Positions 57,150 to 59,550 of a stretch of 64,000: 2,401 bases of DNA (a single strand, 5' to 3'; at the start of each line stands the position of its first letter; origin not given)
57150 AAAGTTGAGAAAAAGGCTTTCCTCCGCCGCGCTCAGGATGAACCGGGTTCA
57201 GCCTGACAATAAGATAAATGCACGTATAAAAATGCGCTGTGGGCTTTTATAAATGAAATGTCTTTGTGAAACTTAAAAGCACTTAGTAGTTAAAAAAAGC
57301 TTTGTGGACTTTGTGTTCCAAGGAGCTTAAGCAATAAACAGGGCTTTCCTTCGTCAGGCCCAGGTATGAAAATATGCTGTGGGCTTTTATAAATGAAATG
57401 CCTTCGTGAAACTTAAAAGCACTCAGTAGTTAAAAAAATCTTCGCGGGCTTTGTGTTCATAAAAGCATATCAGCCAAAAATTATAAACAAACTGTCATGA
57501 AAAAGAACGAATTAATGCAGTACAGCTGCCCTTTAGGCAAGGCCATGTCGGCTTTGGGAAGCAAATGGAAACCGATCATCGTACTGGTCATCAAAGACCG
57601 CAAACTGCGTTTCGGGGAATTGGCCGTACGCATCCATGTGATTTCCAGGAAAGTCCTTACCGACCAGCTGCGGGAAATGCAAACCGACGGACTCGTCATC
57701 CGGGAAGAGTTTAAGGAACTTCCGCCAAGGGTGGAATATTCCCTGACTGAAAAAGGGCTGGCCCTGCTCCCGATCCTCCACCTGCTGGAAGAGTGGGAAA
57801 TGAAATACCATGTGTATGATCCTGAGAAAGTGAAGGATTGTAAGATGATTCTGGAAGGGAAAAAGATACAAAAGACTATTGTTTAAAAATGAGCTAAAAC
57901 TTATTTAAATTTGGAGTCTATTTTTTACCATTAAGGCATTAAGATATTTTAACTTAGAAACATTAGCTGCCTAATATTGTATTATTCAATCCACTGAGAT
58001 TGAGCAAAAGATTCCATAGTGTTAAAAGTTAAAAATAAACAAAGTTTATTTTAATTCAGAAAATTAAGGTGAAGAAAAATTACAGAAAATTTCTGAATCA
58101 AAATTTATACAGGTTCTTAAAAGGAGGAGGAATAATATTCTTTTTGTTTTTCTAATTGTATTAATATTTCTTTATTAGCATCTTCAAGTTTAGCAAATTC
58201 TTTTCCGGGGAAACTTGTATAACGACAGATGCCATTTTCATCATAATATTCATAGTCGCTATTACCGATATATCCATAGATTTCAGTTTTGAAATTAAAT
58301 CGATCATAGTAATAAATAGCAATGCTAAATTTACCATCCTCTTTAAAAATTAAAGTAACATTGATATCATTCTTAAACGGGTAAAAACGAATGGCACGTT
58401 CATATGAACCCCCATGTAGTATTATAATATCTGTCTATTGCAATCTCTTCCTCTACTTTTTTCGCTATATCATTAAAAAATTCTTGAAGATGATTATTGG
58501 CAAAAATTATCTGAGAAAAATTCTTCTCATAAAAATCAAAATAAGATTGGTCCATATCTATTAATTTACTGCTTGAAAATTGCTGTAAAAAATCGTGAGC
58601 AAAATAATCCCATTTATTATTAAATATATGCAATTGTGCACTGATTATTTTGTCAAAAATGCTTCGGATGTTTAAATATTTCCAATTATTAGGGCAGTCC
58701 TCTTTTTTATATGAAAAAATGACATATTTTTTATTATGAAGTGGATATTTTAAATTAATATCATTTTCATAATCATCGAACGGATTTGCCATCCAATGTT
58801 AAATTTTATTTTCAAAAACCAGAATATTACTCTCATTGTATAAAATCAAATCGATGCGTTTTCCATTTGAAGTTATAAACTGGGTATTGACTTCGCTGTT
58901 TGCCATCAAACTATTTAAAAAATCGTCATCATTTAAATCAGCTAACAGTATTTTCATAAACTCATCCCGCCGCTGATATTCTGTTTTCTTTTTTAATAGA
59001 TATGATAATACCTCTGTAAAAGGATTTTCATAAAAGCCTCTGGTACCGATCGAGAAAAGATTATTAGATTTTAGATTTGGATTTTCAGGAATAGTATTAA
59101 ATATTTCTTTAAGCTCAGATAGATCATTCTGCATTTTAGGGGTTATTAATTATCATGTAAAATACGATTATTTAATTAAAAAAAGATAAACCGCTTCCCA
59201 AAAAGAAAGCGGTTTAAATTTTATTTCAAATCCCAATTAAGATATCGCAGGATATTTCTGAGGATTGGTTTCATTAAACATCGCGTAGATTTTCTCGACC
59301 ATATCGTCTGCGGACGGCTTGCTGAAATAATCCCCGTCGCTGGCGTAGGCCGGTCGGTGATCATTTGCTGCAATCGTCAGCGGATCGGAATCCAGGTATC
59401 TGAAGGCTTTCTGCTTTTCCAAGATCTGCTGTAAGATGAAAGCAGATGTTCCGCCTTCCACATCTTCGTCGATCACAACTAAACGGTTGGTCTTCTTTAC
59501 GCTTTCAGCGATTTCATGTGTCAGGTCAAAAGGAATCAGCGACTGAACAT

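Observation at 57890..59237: AT-rich (~28% GC) island containing a decayed PD-(D/E)XK-like nuclease gene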

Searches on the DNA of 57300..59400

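Call 19: search_rna_families(source=window, start=57300, end=59400, threshold=evalue, max_evalue=1)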
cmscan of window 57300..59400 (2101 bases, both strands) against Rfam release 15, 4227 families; matches with E-value up to 1: 1.
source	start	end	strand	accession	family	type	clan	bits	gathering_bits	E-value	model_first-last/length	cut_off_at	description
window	59176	59281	-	RF00557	L10_leader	Cis-reg; leader;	-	26.2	44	0.11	1-138/138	no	Ribosomal protein L10 leader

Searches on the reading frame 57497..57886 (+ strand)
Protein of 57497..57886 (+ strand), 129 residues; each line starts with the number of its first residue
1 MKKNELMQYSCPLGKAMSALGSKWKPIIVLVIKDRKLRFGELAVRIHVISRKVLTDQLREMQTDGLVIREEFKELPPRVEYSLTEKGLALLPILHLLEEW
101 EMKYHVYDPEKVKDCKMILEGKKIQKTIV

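Call 11: find_encoding_contigs(protein=window:57497-57886:+, flank=6000, max_places=10)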
Protein window:57497-57886:+ (129 aa): no gene with exactly this product is on record in the collection.

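Call 68: search_protein_families(library=pfam, max_evalue=0.01, proteins=[window:57497-57886:+])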
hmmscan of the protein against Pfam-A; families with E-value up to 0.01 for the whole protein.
window:57497-57886:+ (129 aa): 1 family
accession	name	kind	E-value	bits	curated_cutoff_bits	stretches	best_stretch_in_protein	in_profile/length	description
PF01638.23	HxlR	-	1.5e-25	89.3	20.8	1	20-105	2-87/91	HxlR-like helix-turn-helix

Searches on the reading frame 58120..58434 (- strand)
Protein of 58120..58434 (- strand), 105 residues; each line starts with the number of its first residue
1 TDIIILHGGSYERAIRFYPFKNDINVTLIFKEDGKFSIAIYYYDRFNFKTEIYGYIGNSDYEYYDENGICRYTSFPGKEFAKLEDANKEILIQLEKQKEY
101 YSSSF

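Call 6: search_protein_families(library=pfam, max_evalue=1, proteins=[window:58120-58434:-])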
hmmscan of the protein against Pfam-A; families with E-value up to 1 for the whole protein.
seq(105 aa): 1 family
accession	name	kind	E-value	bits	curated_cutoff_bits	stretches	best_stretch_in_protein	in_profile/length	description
PF16713.10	EAGR_box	-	0.13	12.4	27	1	55-68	6-19/34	Enriched in aromatic and glycine Residues box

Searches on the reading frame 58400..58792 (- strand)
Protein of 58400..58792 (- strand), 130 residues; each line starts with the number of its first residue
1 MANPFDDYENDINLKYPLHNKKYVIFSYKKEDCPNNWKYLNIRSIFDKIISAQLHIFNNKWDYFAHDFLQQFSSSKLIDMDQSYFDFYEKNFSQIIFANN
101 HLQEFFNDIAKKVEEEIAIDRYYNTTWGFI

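Call 6: search_protein_families(library=pfam, max_evalue=1, proteins=[window:58403-58792:-])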
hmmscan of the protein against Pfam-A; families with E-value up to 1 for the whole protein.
seq(130 aa): 0 families

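Call 82: search_protein_families(library=padloc, max_evalue=0.001, proteins=[window:58400-58792:-])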
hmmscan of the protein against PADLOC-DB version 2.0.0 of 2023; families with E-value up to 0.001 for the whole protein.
window:58400-58792:- (130 aa): 3 families
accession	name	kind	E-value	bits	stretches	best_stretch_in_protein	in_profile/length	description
PDLC04981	PDC-S26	-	6.6e-09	33.5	1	2-118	116-239/358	-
PDLC04970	PDC-S26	-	1.3e-07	29.1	1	3-120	124-248/373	-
PDLC04975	PDC-S26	-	2.7e-05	21.6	1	2-115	113-232/351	-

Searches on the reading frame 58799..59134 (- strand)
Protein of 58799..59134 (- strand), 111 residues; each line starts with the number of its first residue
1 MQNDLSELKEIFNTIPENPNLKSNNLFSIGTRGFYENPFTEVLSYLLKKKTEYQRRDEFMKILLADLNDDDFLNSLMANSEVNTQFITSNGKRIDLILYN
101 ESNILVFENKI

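Call 6: search_protein_families(library=pfam, max_evalue=1, proteins=[window:58802-59134:-])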
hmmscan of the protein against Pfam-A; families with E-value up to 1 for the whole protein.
seq(111 aa): 2 families
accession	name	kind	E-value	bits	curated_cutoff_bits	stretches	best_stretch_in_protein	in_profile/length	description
PF14281.12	PDDEXK_4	-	2.8e-06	27.8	22.3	1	25-111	2-96/183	PD-(D/E)XK nuclease superfamily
PF14816.11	CANIN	-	0.009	15.6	25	1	39-80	9-50/370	Coiled-coil and Nse Interacting (CANIN) domain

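Call 82: search_protein_families(library=padloc, max_evalue=0.001, proteins=[window:58799-59134:-])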
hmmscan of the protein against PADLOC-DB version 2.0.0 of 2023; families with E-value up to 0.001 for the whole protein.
window:58799-59134:- (111 aa): 7 families
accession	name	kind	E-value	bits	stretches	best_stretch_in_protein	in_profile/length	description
PDLC04981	PDC-S26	-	3.2e-20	70.8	1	2-111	2-111/358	-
PDLC04970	PDC-S26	-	1.6e-17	61.7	1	3-111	7-118/373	-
PDLC04975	PDC-S26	-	1.6e-11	42.1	1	1-111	1-108/351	-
PDLC04983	PDC-S26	-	4.9e-09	34.1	1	5-111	14-121/413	-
PDLC04973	PDC-S26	-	3.4e-05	21.3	1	8-111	27-131/394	-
PDLC04972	PDC-S26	-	5.7e-05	20.6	1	18-111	25-124/397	-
PDLC04969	PDC-S26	-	0.00067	16.8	1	18-111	23-115/367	-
